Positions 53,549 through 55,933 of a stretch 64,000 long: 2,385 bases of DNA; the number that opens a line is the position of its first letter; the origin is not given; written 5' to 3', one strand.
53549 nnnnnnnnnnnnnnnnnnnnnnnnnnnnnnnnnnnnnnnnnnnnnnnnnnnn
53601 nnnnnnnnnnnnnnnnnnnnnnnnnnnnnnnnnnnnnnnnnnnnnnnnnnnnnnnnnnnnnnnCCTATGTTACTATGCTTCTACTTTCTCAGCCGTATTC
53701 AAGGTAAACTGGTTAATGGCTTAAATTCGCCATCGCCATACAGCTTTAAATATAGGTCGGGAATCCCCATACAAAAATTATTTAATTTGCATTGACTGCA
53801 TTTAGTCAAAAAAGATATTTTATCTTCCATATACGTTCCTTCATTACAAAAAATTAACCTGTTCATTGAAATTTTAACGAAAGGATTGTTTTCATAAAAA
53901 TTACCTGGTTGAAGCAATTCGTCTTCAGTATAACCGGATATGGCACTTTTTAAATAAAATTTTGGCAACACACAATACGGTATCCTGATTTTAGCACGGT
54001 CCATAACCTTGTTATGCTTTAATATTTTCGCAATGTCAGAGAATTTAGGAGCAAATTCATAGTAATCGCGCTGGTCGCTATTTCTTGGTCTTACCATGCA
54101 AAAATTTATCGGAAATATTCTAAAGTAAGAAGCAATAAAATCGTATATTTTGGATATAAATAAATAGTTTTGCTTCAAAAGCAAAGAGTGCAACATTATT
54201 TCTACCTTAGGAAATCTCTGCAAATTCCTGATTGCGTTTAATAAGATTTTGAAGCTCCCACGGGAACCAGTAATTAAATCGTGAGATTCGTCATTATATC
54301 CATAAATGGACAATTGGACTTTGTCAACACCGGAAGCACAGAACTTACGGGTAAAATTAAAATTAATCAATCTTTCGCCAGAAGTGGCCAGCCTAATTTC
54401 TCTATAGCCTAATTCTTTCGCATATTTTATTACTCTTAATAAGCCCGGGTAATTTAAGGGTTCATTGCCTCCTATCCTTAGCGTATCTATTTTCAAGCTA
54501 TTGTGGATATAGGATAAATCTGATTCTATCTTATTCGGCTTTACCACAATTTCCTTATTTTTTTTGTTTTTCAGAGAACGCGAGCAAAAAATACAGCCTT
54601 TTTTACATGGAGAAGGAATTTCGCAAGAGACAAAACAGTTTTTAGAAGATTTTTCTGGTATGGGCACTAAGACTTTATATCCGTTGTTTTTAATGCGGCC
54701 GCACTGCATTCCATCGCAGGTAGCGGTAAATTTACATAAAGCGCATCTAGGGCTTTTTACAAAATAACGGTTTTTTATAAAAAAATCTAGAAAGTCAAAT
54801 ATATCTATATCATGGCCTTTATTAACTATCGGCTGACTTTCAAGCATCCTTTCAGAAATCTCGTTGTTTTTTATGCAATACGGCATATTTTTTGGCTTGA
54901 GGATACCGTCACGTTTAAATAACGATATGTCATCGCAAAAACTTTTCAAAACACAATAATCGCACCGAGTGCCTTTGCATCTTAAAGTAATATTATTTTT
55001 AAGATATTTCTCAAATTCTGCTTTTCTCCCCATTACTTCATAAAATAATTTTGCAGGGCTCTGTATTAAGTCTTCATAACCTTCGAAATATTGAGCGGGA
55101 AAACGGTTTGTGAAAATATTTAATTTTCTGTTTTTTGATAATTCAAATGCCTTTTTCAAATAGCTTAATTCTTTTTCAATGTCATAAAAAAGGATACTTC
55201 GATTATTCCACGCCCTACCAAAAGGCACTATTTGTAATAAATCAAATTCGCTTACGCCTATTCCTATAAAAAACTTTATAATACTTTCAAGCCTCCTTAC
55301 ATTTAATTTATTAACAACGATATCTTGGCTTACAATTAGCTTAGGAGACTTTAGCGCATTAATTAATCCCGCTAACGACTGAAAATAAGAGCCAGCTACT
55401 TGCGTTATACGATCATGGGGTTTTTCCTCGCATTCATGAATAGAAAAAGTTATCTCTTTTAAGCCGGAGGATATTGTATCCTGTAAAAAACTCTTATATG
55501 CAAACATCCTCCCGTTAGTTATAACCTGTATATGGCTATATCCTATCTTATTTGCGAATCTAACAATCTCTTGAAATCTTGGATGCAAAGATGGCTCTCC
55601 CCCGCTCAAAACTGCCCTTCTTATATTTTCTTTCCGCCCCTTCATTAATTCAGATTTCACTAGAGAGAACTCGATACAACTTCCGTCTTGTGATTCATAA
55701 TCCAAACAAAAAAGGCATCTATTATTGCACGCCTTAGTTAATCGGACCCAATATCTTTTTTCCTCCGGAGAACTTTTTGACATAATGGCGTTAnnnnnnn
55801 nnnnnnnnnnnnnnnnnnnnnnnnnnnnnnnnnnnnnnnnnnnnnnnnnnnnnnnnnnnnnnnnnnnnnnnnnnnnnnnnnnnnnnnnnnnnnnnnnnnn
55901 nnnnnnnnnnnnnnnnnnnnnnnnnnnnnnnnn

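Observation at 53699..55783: Single polypeptide with two complete radical SAM domains and an extra Cys-rich linker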

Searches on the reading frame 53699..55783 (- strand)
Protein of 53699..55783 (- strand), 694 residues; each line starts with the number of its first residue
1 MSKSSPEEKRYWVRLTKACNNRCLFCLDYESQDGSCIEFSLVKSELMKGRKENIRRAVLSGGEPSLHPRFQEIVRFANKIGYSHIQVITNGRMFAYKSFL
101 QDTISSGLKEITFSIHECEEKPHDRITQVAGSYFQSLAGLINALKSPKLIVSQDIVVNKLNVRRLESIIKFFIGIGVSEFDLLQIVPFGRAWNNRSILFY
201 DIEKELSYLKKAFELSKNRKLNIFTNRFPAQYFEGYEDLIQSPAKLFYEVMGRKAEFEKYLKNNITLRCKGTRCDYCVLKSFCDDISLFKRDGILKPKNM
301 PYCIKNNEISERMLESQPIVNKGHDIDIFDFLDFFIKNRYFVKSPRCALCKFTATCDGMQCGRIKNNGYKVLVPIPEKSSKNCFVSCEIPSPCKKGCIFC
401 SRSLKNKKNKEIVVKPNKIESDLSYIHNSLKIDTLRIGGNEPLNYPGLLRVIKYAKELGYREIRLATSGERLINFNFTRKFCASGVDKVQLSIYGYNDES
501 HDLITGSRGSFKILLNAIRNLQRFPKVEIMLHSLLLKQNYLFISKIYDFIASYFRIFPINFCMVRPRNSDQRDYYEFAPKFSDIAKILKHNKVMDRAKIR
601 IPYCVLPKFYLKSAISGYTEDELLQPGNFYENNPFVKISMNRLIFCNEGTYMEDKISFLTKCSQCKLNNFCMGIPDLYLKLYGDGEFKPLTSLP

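Call 7: search_protein_families(library=pfam, proteins=[window:53699-55783:-], max_evalue=0.01)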
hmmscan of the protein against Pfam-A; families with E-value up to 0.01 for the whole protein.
window:53699-55783:- (694 aa): 2 families
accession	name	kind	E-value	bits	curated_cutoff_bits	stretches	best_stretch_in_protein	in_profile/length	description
PF04055.27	Radical_SAM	-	1.9e-28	100.2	29.5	2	15-171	3-165/166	Radical SAM superfamily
PF13353.11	Fer4_12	-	0.0001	23.1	22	0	16-116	12-114/137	4Fe-4S single cluster domain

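Call 8: search_protein_families(library=ncbifam, proteins=[window:53699-55783:-], max_evalue=0.01)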
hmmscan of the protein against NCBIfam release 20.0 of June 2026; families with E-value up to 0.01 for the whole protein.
window:53699-55783:- (694 aa): 44 families (the best 25 are shown)
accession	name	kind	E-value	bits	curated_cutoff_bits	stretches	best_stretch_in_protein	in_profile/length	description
NF038332.1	rSAM_rare_HxsC4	exception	4.2e-47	160.9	500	2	7-180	12-189/335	radical SAM protein HxsC4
TIGR03977.1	rSAM_pair_HxsC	equivalog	3.5e-43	147.6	267.9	2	13-224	29-244/292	His-Xaa-Ser system radical SAM maturase HxsC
TIGR04545.1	rSAM_ahbD_hemeb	equivalog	7.5e-29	101.2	500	2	14-220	5-209/339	heme b synthase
TIGR02668.1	moaA_archaeal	equivalog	9.2e-29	100.4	325.25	2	13-219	14-220/303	GTP 3',8-cyclase MoaA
TIGR04053.2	TIGR04053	equivalog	3.3e-27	95.7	395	2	15-212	14-213/366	TIGR04053 family radical SAM/SPASM domain-containing protein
NF001199.0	PRK00164.2-1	equivalog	6.8e-27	94.4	231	2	13-190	16-189/308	GTP 3',8-cyclase MoaA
NF045646.2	rSAM_Se_TrsS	equivalog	1.4e-24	86.4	490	2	14-172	91-251/441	radical SAM (seleno)protein TrsS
TIGR02666.1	moaA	equivalog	3.4e-24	85.4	284.05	2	14-215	15-222/336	GTP 3',8-cyclase MoaA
NF045702.1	rSAM_GDGT_ether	equivalog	1.9e-22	79.6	450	2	13-172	90-253/486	tetraether lipid synthase Tes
TIGR04055.1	rSAM_NirJ2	equivalog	2.7e-21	76.5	500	2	16-194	7-183/326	putative heme d1 biosynthesis radical SAM protein NirJ2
TIGR02109.1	PQQ_syn_pqqE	equivalog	3e-21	75.8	381.35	2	14-203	12-200/358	pyrroloquinoline quinone biosynthesis protein PqqE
TIGR04133.1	rSAM_w_lipo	hypoth_equivalog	8.1e-21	74.3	425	1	15-203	30-220/350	TIGR04133 family radical SAM/SPASM protein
NF038283.1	viperin_w_prok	equivalog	6e-20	71.6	180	2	15-191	8-194/281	viperin family antiviral radical SAM protein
TIGR04054.1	rSAM_NirJ1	equivalog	2.3e-19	69.3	650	2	384-551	37-198/387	putative heme d1 biosynthesis radical SAM protein NirJ1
TIGR04466.1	rSAM_BlsE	equivalog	4.8e-18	65.7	400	2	9-185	3-175/327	cytosylglucuronate decarboxylase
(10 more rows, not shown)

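Call 12: find_homologous_proteins(query=window:53699-55783:-, max_evalue=0.00001)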
Query window:53699-55783:- (694 aa): 223 proteins with E <= 0.00001 among 7676 candidates; the best 120 are listed.
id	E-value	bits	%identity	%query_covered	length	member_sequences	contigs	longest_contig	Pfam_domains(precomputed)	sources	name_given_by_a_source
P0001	0.0e+0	1481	100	93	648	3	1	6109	PF04055.28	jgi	jgi:MoaA/NifB/PqqE/SkfB family radical SAM enzyme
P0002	0.0e+0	1318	81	100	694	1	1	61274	PF04055.28,PF13353.12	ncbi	ncbi:MAG: radical SAM protein [Candidatus Omnitrophota bacterium]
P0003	1.2e-210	719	47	99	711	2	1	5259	PF04055.28,PF13353.12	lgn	-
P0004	7.2e-189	647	43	99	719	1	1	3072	PF04055.28,PF13353.12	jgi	jgi:MoaA/NifB/PqqE/SkfB family radical SAM enzyme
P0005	1.8e-181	623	42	99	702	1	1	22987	PF04055.28,PF13353.12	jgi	jgi:MoaA/NifB/PqqE/SkfB family radical SAM enzyme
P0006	3.3e-179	616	43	98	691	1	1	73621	PF04055.28,PF13353.12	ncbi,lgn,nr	ncbi:MAG: radical SAM protein [Candidatus Moranbacteria bacterium]|nr:radical SAM protein [Candidatu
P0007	9.7e-149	515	38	99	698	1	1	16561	PF04055.28,PF13353.12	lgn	-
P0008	1.4e-147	511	39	99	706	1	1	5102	PF04055.28,PF13353.12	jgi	-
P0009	7.0e-147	509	37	99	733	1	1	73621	PF04055.28,PF13353.12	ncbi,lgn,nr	ncbi:MAG: radical SAM protein [Candidatus Moranbacteria bacterium]|nr:radical SAM protein [Candidatu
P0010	9.8e-147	508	39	99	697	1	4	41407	PF04055.28,PF13353.12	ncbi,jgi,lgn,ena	-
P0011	1.9e-146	507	39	99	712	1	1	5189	PF04055.28,PF13353.12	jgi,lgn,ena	-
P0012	2.1e-146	507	41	99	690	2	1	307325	PF04055.28,PF13353.12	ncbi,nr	ncbi:MAG: radical SAM protein [Candidatus Omnitrophota bacterium]|nr:radical SAM protein [Candidatus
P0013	1.1e-144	501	40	98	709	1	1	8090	PF04055.28,PF13353.12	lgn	-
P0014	6.0e-143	496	38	98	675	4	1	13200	PF04055.28,PF13353.12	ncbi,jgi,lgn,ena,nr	ncbi:MAG: Cyclic pyranopterin monophosphate synthase 1 [Candidatus Omnitrophica bacterium ADurb.Bin2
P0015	1.9e-138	481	39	99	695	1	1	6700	PF04055.28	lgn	-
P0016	5.5e-137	476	38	98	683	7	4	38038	PF04055.28,PF13353.12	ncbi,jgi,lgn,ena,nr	ncbi:MAG: radical SAM protein [Candidatus Omnitrophota bacterium]|jgi:MoaA/NifB/PqqE/SkfB family rad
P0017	1.3e-134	468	38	96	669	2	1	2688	PF04055.28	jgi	-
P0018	3.4e-134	467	38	98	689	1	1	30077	PF04055.28,PF13353.12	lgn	-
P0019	3.5e-134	467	48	53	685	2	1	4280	PF04055.28,PF13353.12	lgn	-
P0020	8.9e-134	465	39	98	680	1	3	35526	PF04055.28,PF13353.12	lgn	-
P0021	1.5e-132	461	52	54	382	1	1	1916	PF04055.28,PF13353.12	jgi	jgi:pyruvate-formate lyase-activating enzyme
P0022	2.7e-132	461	37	99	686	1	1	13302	PF04055.28,PF13353.12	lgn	-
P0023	1.5e-130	455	36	98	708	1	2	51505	PF04055.28,PF13353.12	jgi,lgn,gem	-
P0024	1.5e-129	451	54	53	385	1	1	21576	PF04055.28,PF13353.12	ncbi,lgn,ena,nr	ncbi:MAG: radical SAM protein [Candidatus Omnitrophica bacterium]|nr:radical SAM protein [Candidatus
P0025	3.7e-128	447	45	54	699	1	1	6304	PF04055.28,PF13353.12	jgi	jgi:MoaA/NifB/PqqE/SkfB family radical SAM enzyme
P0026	9.1e-128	446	49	52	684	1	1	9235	PF04055.28,PF13353.12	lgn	-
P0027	3.2e-127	444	53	53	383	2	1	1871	PF04055.28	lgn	-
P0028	2.6e-125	437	52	54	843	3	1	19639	PF04055.28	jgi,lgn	jgi:coproporphyrinogen III oxidase-like Fe-S oxidoreductase/pyruvate-formate lyase-activating enzyme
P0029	5.7e-125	436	53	52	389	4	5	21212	PF04055.28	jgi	-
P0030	1.7e-124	435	45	53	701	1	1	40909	PF04055.28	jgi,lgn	jgi:MoaA/NifB/PqqE/SkfB family radical SAM enzyme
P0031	1.2e-121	425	51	53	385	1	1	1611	PF04055.28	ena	-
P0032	1.9e-121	425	36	97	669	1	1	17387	PF04055.28,PF13353.12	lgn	-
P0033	9.9e-120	419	52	54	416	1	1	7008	PF04055.28,PF13353.12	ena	-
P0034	1.5e-119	418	50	54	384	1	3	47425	PF04055.28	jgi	jgi:MoaA/NifB/PqqE/SkfB family radical SAM enzyme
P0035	5.9e-119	416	51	53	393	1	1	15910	PF04055.28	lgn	-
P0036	5.4e-118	413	48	53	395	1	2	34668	PF04055.28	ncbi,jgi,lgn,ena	ncbi:MAG: radical SAM protein [Parcubacteria group bacterium]|jgi:MoaA/NifB/PqqE/SkfB family radical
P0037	1.5e-117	412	49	54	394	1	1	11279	PF04055.28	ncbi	-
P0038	4.8e-117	410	49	54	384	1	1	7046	PF04055.28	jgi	jgi:MoaA/NifB/PqqE/SkfB family radical SAM enzyme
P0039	6.0e-117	410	42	74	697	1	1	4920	PF04055.28,PF01636.30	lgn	-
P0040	7.2e-117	410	46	55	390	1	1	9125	PF04055.28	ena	-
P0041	3.6e-116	407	49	54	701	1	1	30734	PF04055.28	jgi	jgi:MoaA/NifB/PqqE/SkfB family radical SAM enzyme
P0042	5.0e-116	407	49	54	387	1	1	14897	PF04055.28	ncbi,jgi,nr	ncbi:radical SAM protein [bacterium]|nr:MAG: radical SAM protein [bacterium]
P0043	1.1e-115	406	48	54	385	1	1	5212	PF04055.28,PF13353.12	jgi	jgi:pyruvate-formate lyase-activating enzyme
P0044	1.2e-115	405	49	54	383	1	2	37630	PF04055.28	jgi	jgi:pyruvate-formate lyase-activating enzyme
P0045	1.1e-113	399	47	53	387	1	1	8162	PF04055.28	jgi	jgi:pyruvate-formate lyase-activating enzyme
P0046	1.0e-112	396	49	54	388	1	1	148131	PF04055.28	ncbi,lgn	ncbi:MAG: radical SAM protein [Candidatus Omnitrophota bacterium]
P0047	2.5e-111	391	49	53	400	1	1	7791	PF04055.28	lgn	-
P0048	4.6e-111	390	49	53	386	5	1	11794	PF04055.28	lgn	-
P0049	8.9e-111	389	47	54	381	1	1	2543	PF04055.28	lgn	-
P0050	1.8e-110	388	53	41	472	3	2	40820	PF04055.28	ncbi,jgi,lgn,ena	-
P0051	2.2e-110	388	54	41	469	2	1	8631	PF04055.28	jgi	-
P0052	7.3e-110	386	45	60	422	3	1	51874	PF04055.28,PF13353.12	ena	-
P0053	9.2e-110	386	48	54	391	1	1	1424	PF04055.28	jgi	jgi:MoaA/NifB/PqqE/SkfB family radical SAM enzyme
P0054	5.1e-109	384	50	52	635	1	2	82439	PF04055.28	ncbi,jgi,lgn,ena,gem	-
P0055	7.1e-109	383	47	54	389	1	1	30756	PF04055.28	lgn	-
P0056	1.8e-108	382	47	55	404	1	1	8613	PF04055.28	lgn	-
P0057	1.9e-108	382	50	56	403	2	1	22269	PF04055.28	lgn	-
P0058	8.2e-108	380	48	54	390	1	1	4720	PF04055.28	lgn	-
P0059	2.1e-107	378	46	54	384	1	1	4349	PF04055.28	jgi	jgi:MoaA/NifB/PqqE/SkfB family radical SAM enzyme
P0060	2.4e-107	378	49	53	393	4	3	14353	PF04055.28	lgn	-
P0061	1.0e-106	376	47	52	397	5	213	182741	PF04055.28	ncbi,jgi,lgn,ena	jgi:MoaA/NifB/PqqE/SkfB family radical SAM enzyme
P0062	3.7e-106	374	47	53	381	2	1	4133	PF04055.28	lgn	-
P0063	4.7e-106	374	45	54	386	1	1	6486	PF04055.28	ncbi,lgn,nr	ncbi:MAG: radical SAM protein [Spirochaetes bacterium]|nr:radical SAM protein [Spirochaetota bacteri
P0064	8.0e-106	373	47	40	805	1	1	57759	PF04055.28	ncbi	-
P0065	1.0e-105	373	46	43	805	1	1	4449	PF04055.28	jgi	jgi:MoaA/NifB/PqqE/SkfB family radical SAM enzyme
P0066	1.3e-105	372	43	61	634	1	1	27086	PF04055.28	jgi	jgi:MoaA/NifB/PqqE/SkfB family radical SAM enzyme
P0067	2.9e-105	371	47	53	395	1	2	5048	PF04055.28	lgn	-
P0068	2.7e-103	365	47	54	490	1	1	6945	PF04055.28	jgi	jgi:molybdenum cofactor biosynthesis enzyme MoaA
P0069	1.9e-102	362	47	55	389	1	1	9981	PF04055.28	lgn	-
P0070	4.0e-102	361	54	41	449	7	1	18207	PF04055.28,PF13353.12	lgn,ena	-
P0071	1.9e-100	355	44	55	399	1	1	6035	PF04055.28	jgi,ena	-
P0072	5.1e-100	354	43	54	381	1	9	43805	PF04055.28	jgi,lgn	-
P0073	1.5e-99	352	44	40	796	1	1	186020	PF04055.28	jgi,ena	-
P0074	2.3e-99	352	44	54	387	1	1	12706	PF04055.28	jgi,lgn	-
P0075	2.7e-99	351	45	54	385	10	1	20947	PF04055.28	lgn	-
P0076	4.5e-99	351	52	42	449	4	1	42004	PF04055.28,PF13353.12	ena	-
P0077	4.8e-99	351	45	54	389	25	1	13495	PF04055.28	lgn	-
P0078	1.7e-96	342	50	41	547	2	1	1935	PF04055.28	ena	-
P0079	3.6e-96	341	46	54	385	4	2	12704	PF04055.28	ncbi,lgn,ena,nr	ncbi:MAG: radical SAM protein [Elusimicrobiales bacterium]|nr:radical SAM protein [Elusimicrobiales 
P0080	1.4e-95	339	43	41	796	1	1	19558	PF04055.28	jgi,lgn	-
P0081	2.4e-95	338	41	42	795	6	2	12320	PF04055.28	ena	-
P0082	3.4e-95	338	39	54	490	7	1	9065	PF04055.28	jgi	-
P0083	4.6e-95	337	45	53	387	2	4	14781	PF04055.28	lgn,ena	-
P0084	1.2e-93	333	38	49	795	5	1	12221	PF04055.28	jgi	jgi:MoaA/NifB/PqqE/SkfB family radical SAM enzyme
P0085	1.7e-92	329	39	47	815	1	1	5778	PF04055.28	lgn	-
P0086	1.5e-91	326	46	41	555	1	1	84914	PF04055.28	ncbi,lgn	-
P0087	3.8e-91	325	47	43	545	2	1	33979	PF04055.28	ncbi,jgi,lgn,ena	-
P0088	5.4e-91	324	42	48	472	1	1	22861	PF04055.28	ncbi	-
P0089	7.4e-91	324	41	53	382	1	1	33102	PF04055.28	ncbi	-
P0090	1.2e-90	323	49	40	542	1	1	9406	PF04055.28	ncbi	ncbi:MAG: radical SAM protein [bacterium]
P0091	3.9e-90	321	51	41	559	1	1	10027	PF04055.28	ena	-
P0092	5.8e-90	321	43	55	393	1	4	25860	PF04055.28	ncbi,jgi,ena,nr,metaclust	ncbi:MAG: hypothetical protein A2234_11285 [Elusimicrobia bacterium RIFOXYA2_FULL_58_8]|nr:MAG: hypo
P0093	1.2e-89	320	36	54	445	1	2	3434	PF04055.28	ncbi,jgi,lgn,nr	ncbi:MAG: radical SAM protein [Deltaproteobacteria bacterium]|nr:radical SAM protein [Deltaproteobac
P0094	2.1e-89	319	42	52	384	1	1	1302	PF04055.28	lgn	-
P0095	2.2e-89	319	46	41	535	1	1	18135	PF04055.28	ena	-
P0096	2.9e-89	318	45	42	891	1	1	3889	PF04055.28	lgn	-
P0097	4.7e-89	318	43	53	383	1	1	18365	PF04055.28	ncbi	-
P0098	8.1e-89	317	45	41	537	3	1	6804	PF04055.28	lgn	-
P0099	1.6e-88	316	47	43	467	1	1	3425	PF04055.28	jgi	jgi:MoaA/NifB/PqqE/SkfB family radical SAM enzyme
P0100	2.1e-87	312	41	52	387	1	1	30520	PF04055.28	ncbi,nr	ncbi:MAG: radical SAM protein [Elusimicrobia bacterium]|nr:radical SAM protein [Elusimicrobiota bact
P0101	4.6e-87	311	45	40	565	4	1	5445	PF04055.28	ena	-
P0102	6.2e-87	311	44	41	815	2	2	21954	PF04055.28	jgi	-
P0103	1.8e-86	309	48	41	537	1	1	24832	PF04055.28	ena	-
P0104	9.8e-86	307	45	41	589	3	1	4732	PF04055.28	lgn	-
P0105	1.0e-85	307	50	42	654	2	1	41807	PF04055.28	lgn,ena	-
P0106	2.0e-85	306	47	44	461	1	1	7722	PF04055.28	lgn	-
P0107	5.1e-85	304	42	53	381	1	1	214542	PF04055.28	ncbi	-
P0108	5.9e-85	304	45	40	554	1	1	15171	PF04055.28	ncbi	-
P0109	1.0e-84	303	47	40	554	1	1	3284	PF04055.28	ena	-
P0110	2.7e-84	302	45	43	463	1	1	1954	PF04055.28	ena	-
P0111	3.5e-84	302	45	41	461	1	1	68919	PF04055.28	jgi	jgi:MoaA/NifB/PqqE/SkfB family radical SAM enzyme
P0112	1.2e-83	300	45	42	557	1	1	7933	PF04055.28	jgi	jgi:MoaA/NifB/PqqE/SkfB family radical SAM enzyme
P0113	1.9e-83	299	43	41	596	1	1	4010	PF04055.28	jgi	-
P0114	2.7e-83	299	45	40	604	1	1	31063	PF04055.28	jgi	jgi:MoaA/NifB/PqqE/SkfB family radical SAM enzyme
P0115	3.7e-83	298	44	41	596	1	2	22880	PF04055.28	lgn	-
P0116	3.9e-83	298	44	42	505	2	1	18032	PF04055.28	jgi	jgi:MoaA/NifB/PqqE/SkfB family radical SAM enzyme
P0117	8.2e-83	297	45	41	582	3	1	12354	PF04055.28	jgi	-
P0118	8.8e-83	297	45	41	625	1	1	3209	PF04055.28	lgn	-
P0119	3.9e-82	295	46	40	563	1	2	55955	PF04055.28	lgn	-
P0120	4.6e-82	295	36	41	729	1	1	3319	PF04055.28,PF13353.12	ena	-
